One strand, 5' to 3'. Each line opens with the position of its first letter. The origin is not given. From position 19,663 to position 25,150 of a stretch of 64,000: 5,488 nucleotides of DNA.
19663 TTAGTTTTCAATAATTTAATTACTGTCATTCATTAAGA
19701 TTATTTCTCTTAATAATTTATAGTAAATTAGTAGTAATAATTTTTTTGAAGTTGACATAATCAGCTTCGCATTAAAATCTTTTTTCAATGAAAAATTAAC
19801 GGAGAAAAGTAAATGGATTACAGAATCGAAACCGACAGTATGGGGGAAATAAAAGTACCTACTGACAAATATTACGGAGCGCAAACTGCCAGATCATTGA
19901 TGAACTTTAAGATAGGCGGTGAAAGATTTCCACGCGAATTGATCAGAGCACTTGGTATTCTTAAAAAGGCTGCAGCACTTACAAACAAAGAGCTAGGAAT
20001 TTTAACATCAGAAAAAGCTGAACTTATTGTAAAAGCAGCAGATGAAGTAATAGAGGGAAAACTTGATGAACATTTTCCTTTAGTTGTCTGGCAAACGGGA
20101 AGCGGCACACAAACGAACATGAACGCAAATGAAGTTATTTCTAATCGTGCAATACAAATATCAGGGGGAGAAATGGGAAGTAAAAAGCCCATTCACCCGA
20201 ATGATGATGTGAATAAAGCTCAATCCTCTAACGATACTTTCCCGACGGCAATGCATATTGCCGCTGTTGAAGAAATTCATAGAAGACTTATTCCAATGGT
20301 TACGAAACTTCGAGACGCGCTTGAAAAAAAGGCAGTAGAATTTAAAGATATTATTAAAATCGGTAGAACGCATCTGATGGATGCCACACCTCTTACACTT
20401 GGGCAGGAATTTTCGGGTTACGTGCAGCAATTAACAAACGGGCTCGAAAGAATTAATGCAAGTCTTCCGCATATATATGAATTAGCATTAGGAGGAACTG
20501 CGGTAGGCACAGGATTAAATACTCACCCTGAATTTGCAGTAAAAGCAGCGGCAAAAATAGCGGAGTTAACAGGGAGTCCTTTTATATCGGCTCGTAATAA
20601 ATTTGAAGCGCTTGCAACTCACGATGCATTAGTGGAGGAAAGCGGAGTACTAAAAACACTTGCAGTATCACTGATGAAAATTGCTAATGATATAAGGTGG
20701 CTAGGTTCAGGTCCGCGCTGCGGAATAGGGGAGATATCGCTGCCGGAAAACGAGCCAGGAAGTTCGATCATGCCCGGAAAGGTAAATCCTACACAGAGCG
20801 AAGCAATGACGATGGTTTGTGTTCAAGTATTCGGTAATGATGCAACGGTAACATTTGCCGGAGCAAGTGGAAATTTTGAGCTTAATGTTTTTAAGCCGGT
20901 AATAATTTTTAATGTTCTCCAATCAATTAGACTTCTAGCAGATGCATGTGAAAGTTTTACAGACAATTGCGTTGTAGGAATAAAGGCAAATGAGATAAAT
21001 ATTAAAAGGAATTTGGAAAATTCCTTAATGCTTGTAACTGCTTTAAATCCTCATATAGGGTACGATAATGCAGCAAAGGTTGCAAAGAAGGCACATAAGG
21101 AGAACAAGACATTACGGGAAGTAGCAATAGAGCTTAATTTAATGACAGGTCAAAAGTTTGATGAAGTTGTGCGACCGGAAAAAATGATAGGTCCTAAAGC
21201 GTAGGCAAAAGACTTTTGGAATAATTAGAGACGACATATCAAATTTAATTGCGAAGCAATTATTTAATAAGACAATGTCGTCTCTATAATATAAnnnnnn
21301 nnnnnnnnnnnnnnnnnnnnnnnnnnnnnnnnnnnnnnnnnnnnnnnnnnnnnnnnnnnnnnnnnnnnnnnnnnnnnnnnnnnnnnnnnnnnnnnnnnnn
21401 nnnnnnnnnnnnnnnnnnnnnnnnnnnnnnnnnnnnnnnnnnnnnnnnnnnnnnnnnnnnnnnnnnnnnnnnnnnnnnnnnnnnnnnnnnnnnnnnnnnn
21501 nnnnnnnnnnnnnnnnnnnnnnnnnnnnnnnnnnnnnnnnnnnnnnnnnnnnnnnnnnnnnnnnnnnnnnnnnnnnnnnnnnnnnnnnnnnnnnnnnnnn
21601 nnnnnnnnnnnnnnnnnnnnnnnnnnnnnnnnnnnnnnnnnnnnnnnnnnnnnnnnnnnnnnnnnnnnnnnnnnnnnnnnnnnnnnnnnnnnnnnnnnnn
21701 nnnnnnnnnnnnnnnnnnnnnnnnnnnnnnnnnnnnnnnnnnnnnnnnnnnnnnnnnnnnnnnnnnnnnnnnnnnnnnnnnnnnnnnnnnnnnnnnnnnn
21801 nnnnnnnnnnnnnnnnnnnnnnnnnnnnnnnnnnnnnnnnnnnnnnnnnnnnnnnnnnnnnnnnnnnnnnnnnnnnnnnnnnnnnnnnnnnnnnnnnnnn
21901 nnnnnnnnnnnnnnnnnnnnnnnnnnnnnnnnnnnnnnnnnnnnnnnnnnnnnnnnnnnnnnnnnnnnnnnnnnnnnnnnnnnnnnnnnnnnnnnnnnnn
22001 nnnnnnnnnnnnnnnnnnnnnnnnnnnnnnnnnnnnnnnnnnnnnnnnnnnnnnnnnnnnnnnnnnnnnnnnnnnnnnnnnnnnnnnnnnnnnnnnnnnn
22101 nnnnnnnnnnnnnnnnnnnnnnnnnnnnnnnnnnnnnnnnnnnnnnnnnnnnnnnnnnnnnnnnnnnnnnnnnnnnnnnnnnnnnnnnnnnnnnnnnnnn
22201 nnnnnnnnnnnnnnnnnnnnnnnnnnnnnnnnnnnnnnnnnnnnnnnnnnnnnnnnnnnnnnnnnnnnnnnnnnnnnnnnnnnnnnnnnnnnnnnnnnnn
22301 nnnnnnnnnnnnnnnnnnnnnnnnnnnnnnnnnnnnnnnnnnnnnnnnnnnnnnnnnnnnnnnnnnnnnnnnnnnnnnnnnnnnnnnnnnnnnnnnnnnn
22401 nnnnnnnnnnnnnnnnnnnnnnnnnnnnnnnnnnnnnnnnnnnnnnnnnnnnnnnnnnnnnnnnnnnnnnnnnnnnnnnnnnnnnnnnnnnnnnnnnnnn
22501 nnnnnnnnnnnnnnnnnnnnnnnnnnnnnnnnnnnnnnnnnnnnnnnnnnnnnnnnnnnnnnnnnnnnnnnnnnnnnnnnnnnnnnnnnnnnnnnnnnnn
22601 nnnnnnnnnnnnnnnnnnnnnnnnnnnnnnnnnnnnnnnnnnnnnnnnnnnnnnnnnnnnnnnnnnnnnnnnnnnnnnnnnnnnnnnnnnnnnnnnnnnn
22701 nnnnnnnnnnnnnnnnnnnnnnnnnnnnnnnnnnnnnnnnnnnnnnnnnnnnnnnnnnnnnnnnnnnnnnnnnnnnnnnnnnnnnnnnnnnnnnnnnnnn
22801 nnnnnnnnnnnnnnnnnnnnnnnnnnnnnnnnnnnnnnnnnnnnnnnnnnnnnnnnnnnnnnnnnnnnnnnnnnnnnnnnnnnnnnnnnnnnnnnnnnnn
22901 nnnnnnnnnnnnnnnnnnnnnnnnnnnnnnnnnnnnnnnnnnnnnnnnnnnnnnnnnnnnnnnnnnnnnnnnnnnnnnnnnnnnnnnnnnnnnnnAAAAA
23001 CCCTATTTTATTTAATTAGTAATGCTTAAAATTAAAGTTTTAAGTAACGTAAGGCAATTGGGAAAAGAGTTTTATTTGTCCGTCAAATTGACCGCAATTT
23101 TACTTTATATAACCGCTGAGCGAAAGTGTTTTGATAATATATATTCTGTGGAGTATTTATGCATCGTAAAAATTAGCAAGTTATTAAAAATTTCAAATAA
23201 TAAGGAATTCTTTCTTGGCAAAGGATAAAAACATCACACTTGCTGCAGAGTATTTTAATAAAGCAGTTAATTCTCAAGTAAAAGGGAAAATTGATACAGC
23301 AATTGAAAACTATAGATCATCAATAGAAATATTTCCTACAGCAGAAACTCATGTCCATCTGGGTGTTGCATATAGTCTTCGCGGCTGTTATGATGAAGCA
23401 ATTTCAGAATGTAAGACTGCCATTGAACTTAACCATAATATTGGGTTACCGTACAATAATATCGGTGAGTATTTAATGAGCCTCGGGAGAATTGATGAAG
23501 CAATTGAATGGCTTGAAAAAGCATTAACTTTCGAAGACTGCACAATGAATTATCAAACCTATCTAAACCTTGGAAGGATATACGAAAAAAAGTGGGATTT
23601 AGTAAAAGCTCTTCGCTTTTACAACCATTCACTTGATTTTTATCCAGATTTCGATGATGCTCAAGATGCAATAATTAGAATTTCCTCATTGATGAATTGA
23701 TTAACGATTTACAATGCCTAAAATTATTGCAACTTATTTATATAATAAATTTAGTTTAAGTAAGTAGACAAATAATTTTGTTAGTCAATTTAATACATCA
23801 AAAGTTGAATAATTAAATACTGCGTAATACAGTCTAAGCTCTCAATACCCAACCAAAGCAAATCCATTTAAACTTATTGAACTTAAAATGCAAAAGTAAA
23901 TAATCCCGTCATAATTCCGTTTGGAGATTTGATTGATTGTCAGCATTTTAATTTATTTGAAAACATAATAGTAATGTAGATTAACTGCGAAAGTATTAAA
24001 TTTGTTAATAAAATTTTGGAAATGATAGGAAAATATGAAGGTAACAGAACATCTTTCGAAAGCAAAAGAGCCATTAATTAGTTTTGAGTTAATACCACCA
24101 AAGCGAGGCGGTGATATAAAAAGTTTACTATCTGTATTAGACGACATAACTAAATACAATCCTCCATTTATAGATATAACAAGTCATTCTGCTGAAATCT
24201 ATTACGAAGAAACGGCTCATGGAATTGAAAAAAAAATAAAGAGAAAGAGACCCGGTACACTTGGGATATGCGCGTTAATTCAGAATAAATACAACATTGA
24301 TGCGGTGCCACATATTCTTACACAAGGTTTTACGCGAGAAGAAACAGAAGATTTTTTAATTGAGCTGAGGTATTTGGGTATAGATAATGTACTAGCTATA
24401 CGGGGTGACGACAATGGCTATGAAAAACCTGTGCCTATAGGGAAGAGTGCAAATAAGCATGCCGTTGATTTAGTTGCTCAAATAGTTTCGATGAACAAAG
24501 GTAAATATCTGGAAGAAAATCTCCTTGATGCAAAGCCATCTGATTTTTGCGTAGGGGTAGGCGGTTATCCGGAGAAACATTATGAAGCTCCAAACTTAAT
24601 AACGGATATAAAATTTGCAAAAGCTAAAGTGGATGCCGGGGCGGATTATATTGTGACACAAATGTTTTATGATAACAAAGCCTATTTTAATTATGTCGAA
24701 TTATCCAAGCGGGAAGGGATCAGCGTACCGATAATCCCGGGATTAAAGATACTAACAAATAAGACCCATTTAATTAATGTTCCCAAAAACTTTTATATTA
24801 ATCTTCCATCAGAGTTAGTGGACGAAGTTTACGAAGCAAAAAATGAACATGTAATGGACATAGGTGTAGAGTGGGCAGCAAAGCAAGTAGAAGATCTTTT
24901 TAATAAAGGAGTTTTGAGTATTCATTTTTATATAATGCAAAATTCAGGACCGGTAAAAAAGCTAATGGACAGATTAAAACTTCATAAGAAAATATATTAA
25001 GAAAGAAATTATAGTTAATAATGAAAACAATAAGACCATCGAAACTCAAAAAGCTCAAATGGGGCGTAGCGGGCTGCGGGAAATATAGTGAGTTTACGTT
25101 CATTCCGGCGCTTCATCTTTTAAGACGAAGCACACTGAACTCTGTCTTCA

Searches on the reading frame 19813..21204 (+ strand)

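Call 68: search_protein_families(library=pfam, proteins=[window:19813-21204:+], max_evalue=0.0001)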
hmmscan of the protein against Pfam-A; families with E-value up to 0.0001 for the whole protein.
window:19813-21204:+ (463 aa): 2 families
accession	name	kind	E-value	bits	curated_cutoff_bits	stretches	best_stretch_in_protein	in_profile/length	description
PF00206.25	Lyase_1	-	2.7e-119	398.7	27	1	11-341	1-312/312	Lyase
PF10415.14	FumaraseC_C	-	7.6e-27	93.9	32.5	1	407-459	1-53/54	Fumarase C C-terminus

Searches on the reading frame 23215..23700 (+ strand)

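Call 68: search_protein_families(library=pfam, proteins=[window:23215-23700:+], max_evalue=0.0001)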
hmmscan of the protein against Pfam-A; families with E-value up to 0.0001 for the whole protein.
window:23215-23700:+ (161 aa): 12 families
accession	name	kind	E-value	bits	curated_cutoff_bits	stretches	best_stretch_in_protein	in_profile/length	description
PF00515.34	TPR_1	-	9.2e-25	85.8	27.8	2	43-75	1-33/34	Tetratricopeptide repeat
PF07719.23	TPR_2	-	1.2e-23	81.7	27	0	43-75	1-33/34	Tetratricopeptide repeat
PF13181.12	TPR_8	-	1.2e-18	66.1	25.7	1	80-105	4-29/34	Tetratricopeptide repeat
PF13424.12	TPR_12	-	5.6e-16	58.9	30.1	2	42-105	2-73/77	Tetratricopeptide repeat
PF13414.12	TPR_11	-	7.2e-14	51.6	26.8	0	87-126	4-41/42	TPR repeat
PF13374.12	TPR_10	-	2e-09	37.6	27.5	0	80-105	5-30/42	Tetratricopeptide repeat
PF13431.12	TPR_17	-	3.5e-09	36.6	24.4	0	66-98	2-34/34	Tetratricopeptide repeat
PF13176.12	TPR_7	-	3.1e-08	33.5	27.9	0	115-139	1-25/36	Tetratricopeptide repeat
PF13432.12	TPR_16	-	6.1e-08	33.4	32.7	0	81-104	35-58/65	Tetratricopeptide repeat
PF04212.24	MIT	-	8.5e-08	32.6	30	0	10-43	4-37/66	MIT (microtubule interacting and transport) domain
PF13428.12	TPR_14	-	1.7e-06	28.6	23.5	0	84-105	8-29/44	Tetratricopeptide repeat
PF14559.12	TPR_19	-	5.8e-06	27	25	0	59-104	7-52/68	Tetratricopeptide repeat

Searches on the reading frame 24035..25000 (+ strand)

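Call 68: search_protein_families(library=pfam, proteins=[window:24035-25000:+], max_evalue=0.0001)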
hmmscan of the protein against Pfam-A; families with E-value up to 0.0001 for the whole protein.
window:24035-25000:+ (321 aa): 1 family
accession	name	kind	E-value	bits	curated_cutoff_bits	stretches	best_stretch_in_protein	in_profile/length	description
PF02219.23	MTHFR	-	5.4e-55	187.2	24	1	5-314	4-286/287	Methylenetetrahydrofolate reductase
